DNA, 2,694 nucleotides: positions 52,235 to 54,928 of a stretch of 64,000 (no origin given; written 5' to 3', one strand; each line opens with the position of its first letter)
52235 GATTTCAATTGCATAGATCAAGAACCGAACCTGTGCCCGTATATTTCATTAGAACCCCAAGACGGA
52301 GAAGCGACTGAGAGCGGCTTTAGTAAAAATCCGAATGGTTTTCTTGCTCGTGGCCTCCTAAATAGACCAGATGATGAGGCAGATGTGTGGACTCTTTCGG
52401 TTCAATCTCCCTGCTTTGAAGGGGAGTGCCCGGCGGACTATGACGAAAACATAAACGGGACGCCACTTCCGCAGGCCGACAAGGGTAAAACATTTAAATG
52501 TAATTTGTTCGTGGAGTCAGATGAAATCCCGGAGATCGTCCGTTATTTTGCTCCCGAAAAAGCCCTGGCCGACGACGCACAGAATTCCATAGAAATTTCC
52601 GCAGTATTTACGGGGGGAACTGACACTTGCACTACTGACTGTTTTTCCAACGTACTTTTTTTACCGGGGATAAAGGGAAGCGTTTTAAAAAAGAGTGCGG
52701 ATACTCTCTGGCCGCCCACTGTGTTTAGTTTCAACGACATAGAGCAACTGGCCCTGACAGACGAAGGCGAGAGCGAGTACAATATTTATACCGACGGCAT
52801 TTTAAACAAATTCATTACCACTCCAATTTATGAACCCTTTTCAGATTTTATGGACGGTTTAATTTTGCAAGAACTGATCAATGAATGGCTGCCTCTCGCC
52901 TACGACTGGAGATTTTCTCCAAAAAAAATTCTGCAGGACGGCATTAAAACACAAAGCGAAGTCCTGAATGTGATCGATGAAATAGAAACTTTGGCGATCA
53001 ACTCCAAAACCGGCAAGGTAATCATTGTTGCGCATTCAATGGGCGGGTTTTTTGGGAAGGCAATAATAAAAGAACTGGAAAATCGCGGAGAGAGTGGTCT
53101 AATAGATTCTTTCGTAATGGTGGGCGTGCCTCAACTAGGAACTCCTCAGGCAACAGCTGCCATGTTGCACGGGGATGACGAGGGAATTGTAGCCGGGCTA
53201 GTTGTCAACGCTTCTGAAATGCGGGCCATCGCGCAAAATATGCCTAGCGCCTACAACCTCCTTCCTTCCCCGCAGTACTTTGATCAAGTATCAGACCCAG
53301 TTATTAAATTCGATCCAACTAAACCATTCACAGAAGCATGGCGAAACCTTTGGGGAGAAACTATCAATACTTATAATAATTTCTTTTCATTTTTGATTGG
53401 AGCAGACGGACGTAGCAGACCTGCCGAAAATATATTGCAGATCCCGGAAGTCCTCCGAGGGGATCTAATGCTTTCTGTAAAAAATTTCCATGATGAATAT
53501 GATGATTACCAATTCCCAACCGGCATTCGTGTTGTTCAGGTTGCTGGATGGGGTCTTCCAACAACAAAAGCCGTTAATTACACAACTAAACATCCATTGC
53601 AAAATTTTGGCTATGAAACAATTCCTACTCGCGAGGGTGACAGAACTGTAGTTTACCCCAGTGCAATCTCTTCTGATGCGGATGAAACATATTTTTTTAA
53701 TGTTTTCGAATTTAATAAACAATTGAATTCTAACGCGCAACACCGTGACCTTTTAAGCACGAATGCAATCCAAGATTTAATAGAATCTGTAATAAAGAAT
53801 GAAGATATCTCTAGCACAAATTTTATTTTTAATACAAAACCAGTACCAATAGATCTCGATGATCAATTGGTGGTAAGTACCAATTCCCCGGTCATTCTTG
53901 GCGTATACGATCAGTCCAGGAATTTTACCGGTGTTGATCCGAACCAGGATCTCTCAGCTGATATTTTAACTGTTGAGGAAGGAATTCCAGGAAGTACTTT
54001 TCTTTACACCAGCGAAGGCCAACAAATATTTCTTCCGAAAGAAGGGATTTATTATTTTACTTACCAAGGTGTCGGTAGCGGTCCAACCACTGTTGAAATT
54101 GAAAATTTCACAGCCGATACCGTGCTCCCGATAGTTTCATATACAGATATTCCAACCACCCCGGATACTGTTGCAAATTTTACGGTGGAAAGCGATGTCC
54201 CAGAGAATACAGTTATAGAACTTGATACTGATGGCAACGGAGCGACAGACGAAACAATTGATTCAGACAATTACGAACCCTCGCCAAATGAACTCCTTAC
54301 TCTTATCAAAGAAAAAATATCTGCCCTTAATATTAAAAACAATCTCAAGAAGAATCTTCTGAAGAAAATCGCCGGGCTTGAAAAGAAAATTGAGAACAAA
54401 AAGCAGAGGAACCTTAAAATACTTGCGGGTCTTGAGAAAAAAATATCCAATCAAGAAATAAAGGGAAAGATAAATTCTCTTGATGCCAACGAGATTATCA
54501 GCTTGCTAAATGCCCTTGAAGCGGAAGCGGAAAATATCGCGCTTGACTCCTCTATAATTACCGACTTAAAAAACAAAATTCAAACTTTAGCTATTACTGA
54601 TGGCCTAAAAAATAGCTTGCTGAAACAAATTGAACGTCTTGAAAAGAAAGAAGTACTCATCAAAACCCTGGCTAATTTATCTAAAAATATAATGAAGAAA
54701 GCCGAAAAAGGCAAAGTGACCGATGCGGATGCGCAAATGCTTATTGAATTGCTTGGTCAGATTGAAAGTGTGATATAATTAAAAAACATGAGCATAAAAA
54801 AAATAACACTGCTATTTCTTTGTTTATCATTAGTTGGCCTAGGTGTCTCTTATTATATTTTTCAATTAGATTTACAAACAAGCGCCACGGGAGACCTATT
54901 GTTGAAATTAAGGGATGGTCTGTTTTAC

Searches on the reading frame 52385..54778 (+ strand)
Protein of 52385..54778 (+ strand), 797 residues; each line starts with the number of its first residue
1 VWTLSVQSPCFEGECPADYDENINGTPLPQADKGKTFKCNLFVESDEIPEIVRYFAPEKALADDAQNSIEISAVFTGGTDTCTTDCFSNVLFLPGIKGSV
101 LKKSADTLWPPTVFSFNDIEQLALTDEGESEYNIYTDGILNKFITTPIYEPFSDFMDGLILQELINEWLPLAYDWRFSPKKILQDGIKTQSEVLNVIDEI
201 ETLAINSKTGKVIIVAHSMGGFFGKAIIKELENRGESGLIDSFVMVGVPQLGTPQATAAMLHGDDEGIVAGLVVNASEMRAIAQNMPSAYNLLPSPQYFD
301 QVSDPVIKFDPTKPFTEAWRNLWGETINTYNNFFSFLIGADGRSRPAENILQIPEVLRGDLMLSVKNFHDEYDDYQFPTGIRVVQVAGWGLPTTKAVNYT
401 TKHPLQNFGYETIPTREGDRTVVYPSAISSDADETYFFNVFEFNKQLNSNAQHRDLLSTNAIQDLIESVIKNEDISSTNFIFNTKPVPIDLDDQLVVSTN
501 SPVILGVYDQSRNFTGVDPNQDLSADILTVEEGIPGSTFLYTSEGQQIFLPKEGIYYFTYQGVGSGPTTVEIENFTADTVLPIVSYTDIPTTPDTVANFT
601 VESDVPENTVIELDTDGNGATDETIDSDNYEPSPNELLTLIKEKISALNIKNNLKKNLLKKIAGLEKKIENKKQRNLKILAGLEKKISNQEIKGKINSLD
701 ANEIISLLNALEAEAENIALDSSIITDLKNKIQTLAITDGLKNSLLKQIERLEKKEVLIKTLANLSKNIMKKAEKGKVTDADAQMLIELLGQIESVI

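Call 75: search_protein_families(library=pfam, proteins=[window:52385-54778:+], max_evalue=0.0001)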
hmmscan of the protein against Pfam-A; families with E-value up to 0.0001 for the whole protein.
window:52385-54778:+ (797 aa): 1 family
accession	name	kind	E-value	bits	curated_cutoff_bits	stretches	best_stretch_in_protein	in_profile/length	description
PF02450.21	LCAT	-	2.8e-14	53.6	21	1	170-302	89-204/392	Lecithin:cholesterol acyltransferase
